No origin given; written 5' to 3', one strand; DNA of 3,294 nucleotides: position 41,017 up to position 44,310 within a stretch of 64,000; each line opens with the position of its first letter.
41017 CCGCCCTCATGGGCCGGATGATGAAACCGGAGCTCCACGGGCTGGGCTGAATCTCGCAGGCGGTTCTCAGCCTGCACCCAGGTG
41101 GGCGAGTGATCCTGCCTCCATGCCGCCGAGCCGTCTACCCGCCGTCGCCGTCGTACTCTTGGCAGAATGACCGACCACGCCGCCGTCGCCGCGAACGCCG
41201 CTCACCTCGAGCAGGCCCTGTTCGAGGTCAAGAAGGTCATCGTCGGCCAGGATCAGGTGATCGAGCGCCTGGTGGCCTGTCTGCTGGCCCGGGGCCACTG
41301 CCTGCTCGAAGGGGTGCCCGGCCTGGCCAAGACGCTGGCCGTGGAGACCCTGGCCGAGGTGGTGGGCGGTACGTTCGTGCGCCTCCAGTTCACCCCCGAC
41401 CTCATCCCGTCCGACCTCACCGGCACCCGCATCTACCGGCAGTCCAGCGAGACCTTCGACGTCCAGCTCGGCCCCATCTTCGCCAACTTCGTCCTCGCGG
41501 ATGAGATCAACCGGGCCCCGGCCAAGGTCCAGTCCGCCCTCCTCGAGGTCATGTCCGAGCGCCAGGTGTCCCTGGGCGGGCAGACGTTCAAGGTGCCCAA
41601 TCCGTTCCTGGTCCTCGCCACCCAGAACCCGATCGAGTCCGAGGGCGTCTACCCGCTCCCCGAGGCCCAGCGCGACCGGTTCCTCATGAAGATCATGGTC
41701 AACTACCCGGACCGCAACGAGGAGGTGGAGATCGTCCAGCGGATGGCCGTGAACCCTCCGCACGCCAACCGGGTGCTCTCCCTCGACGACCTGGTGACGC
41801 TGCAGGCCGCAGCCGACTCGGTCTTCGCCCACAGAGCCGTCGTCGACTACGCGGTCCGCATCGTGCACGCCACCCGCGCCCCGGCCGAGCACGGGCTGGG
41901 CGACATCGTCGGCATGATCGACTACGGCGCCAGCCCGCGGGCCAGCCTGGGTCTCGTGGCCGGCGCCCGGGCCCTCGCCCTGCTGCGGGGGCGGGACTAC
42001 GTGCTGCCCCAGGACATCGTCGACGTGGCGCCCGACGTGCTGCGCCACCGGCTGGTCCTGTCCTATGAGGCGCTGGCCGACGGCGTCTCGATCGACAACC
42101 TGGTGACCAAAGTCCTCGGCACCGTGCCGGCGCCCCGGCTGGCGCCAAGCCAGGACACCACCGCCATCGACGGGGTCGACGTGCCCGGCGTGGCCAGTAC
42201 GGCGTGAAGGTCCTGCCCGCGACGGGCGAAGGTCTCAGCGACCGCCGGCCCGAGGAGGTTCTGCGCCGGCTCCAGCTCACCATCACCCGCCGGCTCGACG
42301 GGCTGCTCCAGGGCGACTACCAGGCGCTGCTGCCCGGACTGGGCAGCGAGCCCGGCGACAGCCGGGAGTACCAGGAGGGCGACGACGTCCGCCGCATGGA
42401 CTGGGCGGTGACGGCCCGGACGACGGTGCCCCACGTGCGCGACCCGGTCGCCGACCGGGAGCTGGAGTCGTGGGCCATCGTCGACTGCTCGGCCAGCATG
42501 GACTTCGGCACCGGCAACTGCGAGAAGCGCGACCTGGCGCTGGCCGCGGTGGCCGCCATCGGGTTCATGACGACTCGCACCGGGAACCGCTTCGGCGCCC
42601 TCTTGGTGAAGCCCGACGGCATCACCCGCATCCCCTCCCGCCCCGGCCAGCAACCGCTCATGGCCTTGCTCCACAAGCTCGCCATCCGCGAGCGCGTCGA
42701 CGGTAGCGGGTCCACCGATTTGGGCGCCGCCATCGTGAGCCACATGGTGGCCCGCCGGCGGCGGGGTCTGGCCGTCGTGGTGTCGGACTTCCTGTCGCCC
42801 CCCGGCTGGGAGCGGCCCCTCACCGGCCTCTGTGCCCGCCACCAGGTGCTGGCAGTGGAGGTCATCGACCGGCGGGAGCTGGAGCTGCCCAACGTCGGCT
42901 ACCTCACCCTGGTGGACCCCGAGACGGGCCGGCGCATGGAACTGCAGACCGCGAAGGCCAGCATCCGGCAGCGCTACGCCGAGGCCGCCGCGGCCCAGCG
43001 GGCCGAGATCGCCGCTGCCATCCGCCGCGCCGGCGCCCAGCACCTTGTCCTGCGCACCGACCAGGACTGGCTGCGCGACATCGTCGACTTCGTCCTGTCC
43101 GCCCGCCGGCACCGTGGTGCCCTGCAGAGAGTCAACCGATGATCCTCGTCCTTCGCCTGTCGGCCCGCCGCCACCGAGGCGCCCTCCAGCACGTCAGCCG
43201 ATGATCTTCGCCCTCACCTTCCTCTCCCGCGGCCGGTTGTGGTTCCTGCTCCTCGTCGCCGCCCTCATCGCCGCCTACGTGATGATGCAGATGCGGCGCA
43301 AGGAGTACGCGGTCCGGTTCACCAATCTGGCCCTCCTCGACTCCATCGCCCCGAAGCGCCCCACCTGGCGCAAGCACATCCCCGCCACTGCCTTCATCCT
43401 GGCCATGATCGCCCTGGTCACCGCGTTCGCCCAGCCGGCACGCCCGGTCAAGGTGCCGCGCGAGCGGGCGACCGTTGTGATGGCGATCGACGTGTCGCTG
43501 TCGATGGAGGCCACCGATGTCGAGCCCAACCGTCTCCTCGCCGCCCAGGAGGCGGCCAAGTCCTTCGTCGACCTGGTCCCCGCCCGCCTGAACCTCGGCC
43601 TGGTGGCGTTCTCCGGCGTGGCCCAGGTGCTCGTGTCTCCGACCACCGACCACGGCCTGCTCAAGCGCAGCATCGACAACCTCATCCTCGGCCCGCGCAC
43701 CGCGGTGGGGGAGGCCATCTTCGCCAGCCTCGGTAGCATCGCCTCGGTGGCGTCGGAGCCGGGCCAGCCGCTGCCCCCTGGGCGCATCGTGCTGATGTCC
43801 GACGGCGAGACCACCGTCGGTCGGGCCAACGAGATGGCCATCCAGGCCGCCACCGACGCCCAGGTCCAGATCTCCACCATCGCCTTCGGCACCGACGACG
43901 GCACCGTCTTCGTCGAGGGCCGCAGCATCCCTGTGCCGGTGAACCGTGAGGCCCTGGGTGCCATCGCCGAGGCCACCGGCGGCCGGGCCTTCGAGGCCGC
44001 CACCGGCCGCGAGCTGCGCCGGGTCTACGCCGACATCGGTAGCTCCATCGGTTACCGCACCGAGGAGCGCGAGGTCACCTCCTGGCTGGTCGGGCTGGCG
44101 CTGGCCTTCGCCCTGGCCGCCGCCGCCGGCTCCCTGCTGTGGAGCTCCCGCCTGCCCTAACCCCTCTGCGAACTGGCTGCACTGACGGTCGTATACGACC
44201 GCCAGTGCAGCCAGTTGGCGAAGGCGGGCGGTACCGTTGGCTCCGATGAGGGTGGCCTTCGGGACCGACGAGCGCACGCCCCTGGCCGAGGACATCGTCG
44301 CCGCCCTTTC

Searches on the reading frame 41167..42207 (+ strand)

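Call 48: search_protein_families(library=pfam, proteins=[window:41167-42207:+], max_evalue=1)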
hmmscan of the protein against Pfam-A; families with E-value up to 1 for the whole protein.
window:41167-42207:+ (346 aa): 9 families
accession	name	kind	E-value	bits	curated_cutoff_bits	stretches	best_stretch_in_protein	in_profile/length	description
PF07726.17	AAA_3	-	2.8e-61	205.6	27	1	44-174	1-131/131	ATPase family associated with various cellular activities (AAA)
PF17863.7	AAA_lid_2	-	7.5e-22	77.3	22.7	1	250-314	8-72/74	AAA lid domain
PF20030.5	bpMoxR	-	6.5e-17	61.7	27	1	13-190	2-178/205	MoxR domain in the MoxR-vWA-beta-propeller ternary systems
PF07728.20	AAA_5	-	1.2e-14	54.9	22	1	44-172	1-139/139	AAA domain (dynein-related subfamily)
PF00004.35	AAA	-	0.0023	18.8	21.2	1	46-178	2-129/131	ATPase family associated with various cellular activities (AAA)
PF00158.32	Sigma54_activat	-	0.0053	16.9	20.2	1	109-157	97-146/168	Sigma-54 interaction domain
PF13191.12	AAA_16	-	0.036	15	32.6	1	26-160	3-104/167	AAA ATPase domain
PF05496.18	RuvB_N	-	0.15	12.2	27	0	42-69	33-60/159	Holliday junction DNA helicase RuvB P-loop domain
PF00493.29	MCM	-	0.18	11.3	23.3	1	44-157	59-175/224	MCM P-loop domain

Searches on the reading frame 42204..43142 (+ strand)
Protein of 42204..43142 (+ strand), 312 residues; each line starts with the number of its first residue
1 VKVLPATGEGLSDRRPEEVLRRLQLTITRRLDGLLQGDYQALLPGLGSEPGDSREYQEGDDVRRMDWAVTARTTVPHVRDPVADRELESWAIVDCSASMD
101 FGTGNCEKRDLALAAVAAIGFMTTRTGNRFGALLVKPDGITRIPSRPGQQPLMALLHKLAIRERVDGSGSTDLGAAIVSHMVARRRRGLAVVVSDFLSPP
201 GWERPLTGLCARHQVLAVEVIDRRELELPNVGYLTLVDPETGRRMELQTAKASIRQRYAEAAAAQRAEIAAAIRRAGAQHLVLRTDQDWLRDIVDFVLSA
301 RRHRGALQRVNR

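Call 48: search_protein_families(library=pfam, proteins=[window:42204-43142:+], max_evalue=1)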
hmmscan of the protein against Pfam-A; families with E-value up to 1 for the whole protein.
window:42204-43142:+ (312 aa): 3 families
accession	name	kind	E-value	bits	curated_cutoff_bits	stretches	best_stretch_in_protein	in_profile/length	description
PF01882.25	DUF58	-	2.4e-70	236.6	23.4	1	52-267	1-215/216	Protein of unknown function DUF58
PF13519.12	VWA_2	-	4.1e-05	24.6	27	1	92-196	4-106/107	von Willebrand factor type A domain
PF25800.1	FimV_N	-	0.22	12.1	27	1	245-309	35-99/108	FimV N-terminal domain Ig-like domain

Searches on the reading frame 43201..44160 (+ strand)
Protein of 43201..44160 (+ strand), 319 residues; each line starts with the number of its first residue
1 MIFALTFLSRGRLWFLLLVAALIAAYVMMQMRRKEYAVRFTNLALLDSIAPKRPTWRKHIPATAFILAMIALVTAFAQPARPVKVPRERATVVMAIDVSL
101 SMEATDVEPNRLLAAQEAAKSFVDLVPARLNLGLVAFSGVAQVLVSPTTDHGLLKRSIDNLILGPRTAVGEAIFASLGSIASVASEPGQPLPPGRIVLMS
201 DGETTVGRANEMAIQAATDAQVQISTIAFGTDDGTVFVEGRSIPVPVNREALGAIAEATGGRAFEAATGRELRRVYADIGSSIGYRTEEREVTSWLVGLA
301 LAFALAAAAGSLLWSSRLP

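Call 48: search_protein_families(library=pfam, proteins=[window:43201-44160:+], max_evalue=1)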
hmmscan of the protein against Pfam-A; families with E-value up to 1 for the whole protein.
window:43201-44160:+ (319 aa): 4 families
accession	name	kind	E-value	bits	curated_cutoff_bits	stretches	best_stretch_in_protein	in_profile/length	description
PF13519.12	VWA_2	-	6.5e-14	52.9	27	1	92-203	1-107/107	von Willebrand factor type A domain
PF00092.34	VWA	-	2.7e-09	37.9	23.8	1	92-272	2-168/174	von Willebrand factor type A domain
PF07584.16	BatA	-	4.6e-06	27.4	25.9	1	5-79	2-77/77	Aerotolerance regulator N-terminal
PF06707.17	DUF1194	-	0.12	12.1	27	0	165-234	93-159/206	Protein of unknown function (DUF1194)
